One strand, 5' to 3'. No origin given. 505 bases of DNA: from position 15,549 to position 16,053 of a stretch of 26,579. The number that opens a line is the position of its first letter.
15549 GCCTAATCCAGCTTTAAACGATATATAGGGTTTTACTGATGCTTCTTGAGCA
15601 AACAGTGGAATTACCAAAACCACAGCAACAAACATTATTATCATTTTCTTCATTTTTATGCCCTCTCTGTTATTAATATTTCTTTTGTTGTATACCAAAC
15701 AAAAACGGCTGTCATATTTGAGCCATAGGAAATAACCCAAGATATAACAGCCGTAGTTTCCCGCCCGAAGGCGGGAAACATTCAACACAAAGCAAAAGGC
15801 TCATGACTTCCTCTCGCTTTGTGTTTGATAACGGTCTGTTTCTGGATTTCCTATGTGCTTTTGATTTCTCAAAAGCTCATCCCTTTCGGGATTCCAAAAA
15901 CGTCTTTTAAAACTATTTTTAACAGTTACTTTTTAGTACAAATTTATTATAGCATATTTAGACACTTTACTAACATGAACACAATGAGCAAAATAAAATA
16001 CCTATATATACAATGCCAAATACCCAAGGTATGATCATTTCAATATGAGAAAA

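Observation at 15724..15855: Covarying long-range pairing between the multi-stem junction and the terminator loop (switch mechanism)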

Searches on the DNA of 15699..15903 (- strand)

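Call 62: search_dna_similar(query=window:15699-15903:-, collection=plasmids, mode=distant, max_evalue=0.01, max_rows=10)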
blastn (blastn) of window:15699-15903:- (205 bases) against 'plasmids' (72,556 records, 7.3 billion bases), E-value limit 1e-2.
No match.
